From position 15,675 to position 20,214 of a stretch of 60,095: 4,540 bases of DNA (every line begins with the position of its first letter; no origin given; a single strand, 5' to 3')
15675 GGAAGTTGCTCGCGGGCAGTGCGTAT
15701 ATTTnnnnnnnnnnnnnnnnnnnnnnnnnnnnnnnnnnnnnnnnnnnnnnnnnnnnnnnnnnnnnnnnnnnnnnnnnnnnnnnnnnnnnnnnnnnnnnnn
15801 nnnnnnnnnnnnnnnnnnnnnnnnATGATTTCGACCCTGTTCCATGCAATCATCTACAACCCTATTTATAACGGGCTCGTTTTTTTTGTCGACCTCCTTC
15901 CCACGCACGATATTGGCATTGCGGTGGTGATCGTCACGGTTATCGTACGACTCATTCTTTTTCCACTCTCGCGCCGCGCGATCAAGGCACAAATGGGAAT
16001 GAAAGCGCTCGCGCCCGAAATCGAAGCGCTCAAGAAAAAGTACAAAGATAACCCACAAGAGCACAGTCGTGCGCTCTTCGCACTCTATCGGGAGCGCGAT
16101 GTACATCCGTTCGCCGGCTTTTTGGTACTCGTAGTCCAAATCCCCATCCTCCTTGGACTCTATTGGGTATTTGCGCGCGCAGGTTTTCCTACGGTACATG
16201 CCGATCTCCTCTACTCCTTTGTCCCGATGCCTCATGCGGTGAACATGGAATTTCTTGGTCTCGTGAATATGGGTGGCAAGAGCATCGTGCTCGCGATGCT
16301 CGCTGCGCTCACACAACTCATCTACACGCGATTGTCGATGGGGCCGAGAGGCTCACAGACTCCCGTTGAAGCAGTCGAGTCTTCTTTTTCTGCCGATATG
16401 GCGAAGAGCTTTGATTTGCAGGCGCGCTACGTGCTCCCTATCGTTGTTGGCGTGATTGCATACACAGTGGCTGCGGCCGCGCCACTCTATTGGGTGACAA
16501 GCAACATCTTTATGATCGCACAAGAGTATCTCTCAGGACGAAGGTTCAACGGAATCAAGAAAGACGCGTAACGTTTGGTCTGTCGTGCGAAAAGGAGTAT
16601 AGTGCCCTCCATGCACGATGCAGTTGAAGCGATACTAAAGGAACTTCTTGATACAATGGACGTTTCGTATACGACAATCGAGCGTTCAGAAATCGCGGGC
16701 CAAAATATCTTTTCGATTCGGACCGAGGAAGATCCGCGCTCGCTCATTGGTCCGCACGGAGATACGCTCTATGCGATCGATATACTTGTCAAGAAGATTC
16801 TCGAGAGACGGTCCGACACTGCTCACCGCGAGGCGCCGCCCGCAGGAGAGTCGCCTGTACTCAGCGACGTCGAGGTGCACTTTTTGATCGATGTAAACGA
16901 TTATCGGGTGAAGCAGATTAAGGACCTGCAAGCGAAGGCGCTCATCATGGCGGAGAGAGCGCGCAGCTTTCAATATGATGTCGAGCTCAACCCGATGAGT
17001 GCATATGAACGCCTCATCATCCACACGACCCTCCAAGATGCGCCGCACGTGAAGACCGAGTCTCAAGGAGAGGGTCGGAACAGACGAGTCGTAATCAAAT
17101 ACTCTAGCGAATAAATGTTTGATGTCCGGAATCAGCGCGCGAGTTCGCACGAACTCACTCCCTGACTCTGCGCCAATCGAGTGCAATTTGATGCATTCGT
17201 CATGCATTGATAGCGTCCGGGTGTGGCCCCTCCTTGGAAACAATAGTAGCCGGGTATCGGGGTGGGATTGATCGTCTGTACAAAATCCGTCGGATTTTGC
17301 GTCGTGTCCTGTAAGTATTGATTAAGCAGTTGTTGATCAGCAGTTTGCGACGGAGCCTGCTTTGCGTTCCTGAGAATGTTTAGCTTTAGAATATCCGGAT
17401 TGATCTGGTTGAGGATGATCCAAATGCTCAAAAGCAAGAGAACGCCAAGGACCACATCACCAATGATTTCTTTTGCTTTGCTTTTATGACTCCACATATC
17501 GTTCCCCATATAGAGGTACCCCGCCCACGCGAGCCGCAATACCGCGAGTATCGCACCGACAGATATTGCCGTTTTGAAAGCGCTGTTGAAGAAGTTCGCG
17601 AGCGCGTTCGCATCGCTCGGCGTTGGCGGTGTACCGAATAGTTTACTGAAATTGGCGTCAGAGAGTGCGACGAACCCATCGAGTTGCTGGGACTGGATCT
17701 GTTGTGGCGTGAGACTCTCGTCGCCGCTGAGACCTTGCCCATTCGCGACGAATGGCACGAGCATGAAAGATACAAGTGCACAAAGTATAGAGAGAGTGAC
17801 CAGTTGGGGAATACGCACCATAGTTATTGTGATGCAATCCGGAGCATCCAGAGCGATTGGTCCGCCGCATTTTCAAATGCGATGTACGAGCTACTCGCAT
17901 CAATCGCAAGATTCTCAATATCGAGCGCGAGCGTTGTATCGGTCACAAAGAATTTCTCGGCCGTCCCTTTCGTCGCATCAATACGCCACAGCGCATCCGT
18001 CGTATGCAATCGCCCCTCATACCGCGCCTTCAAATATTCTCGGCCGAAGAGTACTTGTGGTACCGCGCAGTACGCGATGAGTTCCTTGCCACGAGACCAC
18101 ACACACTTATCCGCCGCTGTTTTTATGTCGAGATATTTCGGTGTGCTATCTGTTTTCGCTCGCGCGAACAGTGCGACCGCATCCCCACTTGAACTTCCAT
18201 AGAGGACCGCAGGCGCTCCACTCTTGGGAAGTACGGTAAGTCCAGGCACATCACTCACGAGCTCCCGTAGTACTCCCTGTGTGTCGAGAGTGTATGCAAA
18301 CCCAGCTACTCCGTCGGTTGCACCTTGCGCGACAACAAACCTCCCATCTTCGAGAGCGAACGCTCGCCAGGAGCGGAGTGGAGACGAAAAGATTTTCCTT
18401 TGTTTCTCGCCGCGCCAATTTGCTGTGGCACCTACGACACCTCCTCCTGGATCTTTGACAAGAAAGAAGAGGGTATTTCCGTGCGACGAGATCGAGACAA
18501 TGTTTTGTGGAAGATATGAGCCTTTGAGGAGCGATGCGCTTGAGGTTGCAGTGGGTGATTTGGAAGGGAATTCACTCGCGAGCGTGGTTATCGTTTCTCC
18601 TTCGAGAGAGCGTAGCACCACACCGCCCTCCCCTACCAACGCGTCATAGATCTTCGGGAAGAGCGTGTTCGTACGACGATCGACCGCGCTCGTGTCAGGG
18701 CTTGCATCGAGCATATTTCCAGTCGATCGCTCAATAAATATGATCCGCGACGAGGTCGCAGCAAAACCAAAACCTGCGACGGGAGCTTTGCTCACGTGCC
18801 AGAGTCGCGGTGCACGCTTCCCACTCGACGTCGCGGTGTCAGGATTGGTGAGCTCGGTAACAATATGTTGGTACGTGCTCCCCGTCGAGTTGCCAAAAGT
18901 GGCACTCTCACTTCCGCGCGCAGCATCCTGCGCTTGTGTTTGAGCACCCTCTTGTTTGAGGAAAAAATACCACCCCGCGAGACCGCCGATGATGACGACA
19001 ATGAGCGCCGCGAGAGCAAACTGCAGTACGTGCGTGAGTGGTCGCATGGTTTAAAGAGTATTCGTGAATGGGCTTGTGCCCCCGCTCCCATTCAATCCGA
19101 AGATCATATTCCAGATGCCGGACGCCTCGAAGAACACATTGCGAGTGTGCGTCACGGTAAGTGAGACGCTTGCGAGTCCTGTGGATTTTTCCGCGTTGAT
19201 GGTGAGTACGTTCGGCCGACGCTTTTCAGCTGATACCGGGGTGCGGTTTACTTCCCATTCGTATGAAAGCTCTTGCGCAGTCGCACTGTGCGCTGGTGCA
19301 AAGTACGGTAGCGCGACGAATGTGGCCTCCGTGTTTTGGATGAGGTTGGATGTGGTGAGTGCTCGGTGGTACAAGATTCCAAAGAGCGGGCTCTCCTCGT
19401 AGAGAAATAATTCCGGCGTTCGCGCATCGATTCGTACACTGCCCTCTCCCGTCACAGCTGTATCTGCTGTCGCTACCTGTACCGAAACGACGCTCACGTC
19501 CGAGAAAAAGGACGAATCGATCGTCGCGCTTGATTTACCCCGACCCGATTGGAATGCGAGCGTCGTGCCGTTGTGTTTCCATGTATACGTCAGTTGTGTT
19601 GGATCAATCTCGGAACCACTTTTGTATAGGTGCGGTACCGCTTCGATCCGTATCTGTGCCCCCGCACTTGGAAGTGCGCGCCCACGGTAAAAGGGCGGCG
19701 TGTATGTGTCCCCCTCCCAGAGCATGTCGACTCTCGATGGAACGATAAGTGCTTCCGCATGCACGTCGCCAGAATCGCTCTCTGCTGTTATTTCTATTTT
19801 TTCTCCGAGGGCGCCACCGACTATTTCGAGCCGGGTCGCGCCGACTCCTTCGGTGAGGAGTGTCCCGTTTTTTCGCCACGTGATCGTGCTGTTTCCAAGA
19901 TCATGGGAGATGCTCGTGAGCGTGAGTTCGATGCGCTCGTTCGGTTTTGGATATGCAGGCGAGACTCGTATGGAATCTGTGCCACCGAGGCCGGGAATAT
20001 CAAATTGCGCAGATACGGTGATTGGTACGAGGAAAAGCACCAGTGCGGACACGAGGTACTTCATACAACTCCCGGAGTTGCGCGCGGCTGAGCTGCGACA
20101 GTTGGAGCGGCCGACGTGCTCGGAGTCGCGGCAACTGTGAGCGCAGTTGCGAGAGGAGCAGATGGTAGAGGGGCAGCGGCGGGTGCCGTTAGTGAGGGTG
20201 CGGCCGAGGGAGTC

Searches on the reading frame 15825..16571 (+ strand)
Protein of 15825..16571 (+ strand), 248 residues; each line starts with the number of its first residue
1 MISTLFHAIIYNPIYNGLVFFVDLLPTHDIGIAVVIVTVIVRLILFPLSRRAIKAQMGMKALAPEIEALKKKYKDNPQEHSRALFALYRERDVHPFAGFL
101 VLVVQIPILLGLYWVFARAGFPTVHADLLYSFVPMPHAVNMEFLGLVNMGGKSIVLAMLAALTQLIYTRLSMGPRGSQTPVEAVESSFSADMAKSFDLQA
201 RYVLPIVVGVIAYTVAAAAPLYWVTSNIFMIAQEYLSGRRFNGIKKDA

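Call 35: search_protein_families(library=pfam, proteins=[window:15825-16571:+], max_evalue=0.01)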
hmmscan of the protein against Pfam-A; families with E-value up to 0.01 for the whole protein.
window:15825-16571:+ (248 aa): 1 family
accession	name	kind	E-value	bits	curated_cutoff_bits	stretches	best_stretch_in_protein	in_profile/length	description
PF02096.25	60KD_IMP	-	3e-40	138.3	35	1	31-236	2-160/163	60Kd inner membrane protein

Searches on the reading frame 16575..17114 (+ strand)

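Call 33: search_protein_families(library=pfam, proteins=[window:16575-17114:+], max_evalue=0.01)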
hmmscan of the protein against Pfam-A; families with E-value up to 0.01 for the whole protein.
window:16575-17114:+ (179 aa): 2 families
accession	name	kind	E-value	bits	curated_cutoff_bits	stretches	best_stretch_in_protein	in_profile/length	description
PF01424.28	R3H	-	1.1e-16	61.1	26.8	1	119-175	4-59/60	R3H domain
PF13083.13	KH_KhpA-B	-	0.00024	21.4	32.1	1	15-84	2-70/73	KhpA/KhpB, KH domain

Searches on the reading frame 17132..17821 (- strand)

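Call 33: search_protein_families(library=pfam, proteins=[window:17132-17821:-], max_evalue=0.01)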
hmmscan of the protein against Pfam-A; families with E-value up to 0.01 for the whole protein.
window:17132-17821:- (229 aa): 1 family
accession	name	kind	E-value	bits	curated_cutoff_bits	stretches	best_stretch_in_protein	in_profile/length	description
PF18895.5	T4SS_pilin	-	0.00073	20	26.6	1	73-138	4-69/71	Type IV secretion system pilin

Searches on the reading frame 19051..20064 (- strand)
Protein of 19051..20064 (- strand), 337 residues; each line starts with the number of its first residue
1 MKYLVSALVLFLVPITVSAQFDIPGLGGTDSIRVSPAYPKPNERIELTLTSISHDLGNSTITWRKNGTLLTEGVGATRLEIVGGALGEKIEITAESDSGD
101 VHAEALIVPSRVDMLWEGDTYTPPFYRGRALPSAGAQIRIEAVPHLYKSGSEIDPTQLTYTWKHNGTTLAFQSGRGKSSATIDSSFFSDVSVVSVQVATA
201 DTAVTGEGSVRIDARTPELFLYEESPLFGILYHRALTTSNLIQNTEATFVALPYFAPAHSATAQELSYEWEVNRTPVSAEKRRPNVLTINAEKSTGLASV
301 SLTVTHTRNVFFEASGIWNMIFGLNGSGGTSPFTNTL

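Call 73: search_protein_families(library=pfam, proteins=[window:19051-20064:-], max_evalue=1)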
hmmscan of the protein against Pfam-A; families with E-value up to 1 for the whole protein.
window:19051-20064:- (337 aa): 2 families
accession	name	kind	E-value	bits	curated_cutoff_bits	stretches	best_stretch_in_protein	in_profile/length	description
PF13927.12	Ig_3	-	0.00023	22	30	0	32-77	4-49/78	Immunoglobulin domain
PF19408.5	PKD_6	-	0.17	12.7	25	0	62-106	35-80/82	PKD-like domain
